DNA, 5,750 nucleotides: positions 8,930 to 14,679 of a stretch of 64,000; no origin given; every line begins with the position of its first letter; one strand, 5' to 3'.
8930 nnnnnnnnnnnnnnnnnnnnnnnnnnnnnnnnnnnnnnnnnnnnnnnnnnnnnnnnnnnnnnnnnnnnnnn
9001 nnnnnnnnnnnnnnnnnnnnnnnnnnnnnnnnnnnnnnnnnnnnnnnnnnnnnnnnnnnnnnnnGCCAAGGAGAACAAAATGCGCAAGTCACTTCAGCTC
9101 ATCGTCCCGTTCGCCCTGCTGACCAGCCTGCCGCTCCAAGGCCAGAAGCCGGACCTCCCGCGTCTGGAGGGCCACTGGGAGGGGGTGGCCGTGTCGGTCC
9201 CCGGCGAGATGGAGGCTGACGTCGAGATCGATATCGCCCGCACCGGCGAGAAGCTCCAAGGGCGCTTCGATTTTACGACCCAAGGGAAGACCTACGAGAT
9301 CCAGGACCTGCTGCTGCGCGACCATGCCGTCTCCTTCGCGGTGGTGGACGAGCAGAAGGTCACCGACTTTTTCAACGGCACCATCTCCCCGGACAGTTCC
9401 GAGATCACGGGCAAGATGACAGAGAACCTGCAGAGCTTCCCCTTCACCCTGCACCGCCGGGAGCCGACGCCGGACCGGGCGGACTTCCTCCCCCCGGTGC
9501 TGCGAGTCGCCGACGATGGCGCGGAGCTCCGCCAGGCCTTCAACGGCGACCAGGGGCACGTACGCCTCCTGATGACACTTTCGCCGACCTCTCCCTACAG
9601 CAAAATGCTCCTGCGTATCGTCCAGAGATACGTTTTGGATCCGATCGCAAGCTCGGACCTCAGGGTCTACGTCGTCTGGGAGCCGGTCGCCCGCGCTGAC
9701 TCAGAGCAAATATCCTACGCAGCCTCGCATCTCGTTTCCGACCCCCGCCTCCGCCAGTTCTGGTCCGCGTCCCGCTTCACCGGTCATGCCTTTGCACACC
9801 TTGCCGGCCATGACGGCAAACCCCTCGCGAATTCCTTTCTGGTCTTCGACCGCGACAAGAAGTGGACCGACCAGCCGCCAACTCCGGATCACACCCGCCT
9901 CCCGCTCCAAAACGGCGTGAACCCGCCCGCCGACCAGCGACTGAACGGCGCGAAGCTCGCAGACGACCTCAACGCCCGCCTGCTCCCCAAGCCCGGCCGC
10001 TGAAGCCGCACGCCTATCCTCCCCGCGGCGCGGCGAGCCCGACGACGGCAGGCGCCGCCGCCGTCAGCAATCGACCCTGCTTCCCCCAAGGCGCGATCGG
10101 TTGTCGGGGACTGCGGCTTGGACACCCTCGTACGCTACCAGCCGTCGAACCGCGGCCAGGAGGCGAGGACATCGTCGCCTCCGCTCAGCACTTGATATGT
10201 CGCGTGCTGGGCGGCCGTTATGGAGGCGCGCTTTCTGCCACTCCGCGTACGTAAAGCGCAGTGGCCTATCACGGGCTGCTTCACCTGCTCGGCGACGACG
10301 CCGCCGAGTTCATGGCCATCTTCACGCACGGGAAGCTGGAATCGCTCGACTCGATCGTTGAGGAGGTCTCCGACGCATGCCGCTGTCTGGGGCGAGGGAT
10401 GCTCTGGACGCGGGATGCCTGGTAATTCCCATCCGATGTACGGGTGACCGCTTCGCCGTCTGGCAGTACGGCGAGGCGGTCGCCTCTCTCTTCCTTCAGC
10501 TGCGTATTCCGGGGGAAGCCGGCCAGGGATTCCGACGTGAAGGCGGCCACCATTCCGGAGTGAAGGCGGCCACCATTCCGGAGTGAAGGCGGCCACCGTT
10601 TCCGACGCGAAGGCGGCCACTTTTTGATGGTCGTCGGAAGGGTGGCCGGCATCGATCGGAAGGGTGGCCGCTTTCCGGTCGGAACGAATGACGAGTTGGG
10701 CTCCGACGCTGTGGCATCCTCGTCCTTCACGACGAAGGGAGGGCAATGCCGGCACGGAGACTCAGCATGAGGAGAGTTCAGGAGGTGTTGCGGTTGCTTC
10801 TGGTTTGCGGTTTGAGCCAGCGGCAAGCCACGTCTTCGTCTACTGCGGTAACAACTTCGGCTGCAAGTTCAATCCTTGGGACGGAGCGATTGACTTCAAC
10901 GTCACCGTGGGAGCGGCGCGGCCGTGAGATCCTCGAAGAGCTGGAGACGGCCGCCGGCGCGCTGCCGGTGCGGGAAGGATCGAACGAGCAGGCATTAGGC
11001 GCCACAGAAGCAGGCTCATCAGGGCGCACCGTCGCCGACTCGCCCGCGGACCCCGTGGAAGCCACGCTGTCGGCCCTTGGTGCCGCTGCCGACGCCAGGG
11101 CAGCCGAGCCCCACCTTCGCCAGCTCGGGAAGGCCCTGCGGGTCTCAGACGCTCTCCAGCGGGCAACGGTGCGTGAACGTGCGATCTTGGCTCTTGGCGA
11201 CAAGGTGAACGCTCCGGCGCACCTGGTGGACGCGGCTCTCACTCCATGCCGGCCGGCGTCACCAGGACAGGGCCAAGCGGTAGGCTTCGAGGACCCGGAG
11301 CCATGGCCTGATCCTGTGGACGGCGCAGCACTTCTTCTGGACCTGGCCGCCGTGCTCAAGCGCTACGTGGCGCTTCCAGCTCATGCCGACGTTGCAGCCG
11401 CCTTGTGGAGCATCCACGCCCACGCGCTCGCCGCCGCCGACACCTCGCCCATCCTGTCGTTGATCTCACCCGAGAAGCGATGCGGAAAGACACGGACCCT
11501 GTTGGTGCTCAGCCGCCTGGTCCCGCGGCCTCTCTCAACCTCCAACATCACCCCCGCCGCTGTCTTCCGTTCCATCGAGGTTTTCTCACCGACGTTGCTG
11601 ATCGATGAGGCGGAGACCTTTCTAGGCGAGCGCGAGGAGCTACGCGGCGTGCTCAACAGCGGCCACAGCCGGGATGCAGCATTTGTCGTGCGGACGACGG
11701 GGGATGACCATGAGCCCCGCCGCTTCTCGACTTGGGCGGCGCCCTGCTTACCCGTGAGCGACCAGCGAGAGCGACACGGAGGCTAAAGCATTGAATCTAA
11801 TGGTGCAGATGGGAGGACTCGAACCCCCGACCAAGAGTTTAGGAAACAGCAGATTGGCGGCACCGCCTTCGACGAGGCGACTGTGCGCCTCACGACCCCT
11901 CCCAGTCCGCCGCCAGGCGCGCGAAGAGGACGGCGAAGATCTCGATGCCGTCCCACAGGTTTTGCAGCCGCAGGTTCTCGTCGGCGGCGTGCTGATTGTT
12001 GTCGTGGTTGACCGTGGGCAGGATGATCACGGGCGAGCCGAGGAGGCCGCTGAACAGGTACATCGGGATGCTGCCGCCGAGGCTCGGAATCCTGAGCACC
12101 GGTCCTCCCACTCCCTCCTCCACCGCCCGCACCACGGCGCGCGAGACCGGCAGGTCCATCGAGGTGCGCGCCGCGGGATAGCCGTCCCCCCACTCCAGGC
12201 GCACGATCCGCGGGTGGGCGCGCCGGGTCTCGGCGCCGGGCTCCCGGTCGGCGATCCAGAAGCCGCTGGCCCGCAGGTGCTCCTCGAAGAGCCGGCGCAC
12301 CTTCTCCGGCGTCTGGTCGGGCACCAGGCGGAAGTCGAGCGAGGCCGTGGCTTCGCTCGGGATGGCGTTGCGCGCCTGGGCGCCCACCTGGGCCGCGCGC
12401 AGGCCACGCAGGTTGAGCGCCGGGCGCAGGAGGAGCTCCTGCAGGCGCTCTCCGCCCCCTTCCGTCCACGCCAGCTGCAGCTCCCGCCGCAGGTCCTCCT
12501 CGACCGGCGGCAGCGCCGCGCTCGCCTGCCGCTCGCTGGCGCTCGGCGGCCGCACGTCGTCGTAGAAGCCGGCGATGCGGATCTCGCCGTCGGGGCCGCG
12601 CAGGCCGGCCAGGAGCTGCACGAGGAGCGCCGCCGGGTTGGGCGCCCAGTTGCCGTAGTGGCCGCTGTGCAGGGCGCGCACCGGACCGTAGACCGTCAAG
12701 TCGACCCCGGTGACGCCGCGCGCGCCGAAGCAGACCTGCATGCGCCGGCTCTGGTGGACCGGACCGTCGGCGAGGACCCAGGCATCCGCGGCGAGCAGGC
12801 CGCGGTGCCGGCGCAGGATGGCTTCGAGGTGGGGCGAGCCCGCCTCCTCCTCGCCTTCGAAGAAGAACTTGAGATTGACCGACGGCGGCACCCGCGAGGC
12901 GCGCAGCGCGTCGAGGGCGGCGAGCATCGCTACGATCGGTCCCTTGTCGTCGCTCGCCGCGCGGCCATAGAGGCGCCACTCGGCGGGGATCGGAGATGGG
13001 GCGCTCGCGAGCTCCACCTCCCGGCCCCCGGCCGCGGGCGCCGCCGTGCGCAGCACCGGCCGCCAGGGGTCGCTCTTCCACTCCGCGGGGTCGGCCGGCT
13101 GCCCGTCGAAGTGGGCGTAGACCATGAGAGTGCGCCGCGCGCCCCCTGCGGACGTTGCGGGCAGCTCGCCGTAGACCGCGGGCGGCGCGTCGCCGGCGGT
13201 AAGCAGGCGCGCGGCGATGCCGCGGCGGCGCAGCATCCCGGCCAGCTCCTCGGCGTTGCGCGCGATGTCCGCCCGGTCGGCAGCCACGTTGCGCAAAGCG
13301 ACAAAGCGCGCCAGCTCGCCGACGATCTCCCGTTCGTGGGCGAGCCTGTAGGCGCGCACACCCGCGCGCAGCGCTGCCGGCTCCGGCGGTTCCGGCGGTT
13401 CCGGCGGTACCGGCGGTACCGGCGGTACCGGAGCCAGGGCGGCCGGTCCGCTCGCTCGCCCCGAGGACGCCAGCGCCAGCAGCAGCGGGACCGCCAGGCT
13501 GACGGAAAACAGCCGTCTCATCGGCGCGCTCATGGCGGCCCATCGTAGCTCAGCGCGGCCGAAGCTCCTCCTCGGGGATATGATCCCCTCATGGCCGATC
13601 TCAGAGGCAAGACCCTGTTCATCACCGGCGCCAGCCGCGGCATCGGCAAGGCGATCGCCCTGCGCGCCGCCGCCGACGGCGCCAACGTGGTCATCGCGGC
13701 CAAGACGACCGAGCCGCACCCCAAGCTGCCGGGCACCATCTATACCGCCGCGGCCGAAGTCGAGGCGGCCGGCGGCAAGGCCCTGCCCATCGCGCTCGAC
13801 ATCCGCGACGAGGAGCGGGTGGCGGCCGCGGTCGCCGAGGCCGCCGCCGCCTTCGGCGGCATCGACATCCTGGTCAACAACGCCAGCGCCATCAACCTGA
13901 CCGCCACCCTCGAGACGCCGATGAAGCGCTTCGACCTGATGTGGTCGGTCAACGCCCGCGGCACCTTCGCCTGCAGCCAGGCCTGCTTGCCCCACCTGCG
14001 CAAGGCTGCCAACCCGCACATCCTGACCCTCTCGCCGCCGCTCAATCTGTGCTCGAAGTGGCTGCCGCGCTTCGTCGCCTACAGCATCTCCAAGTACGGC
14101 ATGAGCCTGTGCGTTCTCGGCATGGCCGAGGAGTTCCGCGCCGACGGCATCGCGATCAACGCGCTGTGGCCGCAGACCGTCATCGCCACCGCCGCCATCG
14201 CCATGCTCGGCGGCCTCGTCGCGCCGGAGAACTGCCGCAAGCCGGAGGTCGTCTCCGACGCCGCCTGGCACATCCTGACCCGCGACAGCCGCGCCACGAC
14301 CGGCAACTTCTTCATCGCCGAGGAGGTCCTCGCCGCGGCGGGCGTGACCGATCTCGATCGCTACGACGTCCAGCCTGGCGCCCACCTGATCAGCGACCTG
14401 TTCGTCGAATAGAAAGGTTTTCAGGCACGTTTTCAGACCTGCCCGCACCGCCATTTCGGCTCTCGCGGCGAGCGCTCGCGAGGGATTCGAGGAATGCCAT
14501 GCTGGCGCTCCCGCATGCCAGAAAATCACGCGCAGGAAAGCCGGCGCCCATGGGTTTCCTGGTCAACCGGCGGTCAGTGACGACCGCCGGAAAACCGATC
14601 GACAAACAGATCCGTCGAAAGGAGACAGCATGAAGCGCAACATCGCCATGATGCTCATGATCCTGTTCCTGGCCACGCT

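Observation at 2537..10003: Candidate undescribed RiPP-like peptide maturation and export locus inside an accessory island.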

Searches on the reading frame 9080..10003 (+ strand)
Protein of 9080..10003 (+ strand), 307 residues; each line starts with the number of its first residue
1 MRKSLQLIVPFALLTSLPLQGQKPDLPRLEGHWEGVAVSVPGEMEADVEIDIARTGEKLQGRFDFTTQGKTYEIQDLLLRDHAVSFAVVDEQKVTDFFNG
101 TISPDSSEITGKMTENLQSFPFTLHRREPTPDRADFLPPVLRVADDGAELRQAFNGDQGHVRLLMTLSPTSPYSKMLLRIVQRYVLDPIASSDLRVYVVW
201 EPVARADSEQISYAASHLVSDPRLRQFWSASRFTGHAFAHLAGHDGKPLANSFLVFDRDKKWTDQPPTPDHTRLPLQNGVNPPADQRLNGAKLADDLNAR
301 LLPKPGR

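Call 11: search_protein_families(library=pfam, proteins=[window:9080-10003:+], max_evalue=0.1)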
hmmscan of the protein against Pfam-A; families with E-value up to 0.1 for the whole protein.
window:9080-10003:+ (307 aa): 0 families

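Call 12: search_protein_families(library=ncbifam, proteins=[window:9080-10003:+], max_evalue=0.1)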
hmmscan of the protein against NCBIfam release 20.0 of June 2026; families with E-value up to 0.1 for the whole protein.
window:9080-10003:+ (307 aa): 0 families

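Call 60: search_protein_families(library=padloc, proteins=[window:9080-10003:+], max_evalue=0.01)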
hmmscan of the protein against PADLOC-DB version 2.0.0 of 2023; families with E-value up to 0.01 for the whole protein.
window:9080-10003:+ (307 aa): 0 families

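Call 62: search_solved_structures(query=window:9080-10003:+, max_evalue=10)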
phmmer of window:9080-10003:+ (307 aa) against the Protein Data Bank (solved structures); distinct sequences matched with E-value up to 10: 1.
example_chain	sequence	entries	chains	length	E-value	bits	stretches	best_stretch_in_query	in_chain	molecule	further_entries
1a8l_A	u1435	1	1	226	1.7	10.9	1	149-188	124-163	PROTEIN DISULFIDE OXIDOREDUCTASE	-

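Call 99: find_homologous_proteins(query=window:9080-10003:+)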
Query window:9080-10003:+ (307 aa): 50 proteins with E <= 0.001 among 2063 candidates.
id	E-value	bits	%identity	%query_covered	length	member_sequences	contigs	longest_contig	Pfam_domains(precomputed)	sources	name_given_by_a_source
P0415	1.5e-204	696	100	100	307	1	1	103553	-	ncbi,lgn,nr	ncbi:MAG TPA: hypothetical protein VHQ90_05320 [Thermoanaerobaculia bacterium]|nr:hypothetical prote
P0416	1.6e-193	660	95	100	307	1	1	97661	-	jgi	jgi:hypothetical protein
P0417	9.8e-143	493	74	99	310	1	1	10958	-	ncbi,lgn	-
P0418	5.9e-138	477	73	99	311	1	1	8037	-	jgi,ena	-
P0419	1.6e-133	463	69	99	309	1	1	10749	-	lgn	-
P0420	4.9e-132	458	69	100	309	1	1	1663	-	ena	-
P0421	6.1e-131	454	69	100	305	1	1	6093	-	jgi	jgi:hypothetical protein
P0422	1.2e-126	440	67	98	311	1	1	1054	-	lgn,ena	-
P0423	2.2e-125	436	68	90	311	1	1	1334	-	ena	-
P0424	9.8e-125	434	66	98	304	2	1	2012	-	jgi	jgi:hypothetical protein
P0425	1.4e-124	433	65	98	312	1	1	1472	-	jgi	jgi:hypothetical protein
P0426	1.4e-123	430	67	100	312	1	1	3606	-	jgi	jgi:hypothetical protein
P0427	3.3e-123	429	65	100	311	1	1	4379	-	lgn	-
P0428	1.3e-122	427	65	98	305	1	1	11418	-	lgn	-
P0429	1.6e-122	427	65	98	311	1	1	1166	-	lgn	-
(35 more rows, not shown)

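Call 102: search_solved_structures(query=A6, max_evalue=10)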
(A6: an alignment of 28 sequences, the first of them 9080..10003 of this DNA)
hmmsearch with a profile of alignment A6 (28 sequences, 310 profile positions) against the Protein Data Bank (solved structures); distinct sequences matched with E-value up to 10: 2.
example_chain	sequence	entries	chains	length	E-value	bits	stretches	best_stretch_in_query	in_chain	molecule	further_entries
1a8l_A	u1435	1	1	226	0.041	15.9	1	151-191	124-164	PROTEIN DISULFIDE OXIDOREDUCTASE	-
1j08_A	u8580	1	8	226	0.11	14.5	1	160-191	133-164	glutaredoxin-like protein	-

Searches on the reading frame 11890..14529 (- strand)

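Call 37: search_protein_families(library=pfam, proteins=[window:11890-14529:-], max_evalue=0.001)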
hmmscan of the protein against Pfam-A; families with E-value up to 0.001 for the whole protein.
window:11890-14529:- (879 aa): 3 families
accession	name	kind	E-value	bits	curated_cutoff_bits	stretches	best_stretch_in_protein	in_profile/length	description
PF01546.33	Peptidase_M20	-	2.8e-18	67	24.6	1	469-868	1-203/206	Peptidase family M20/M25/M40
PF07687.19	M20_dimer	-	4.6e-13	49.5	21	1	602-754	2-101/107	Peptidase dimerisation domain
PF04389.22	Peptidase_M28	-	0.00074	19.7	21.3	0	456-585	6-77/193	Peptidase family M28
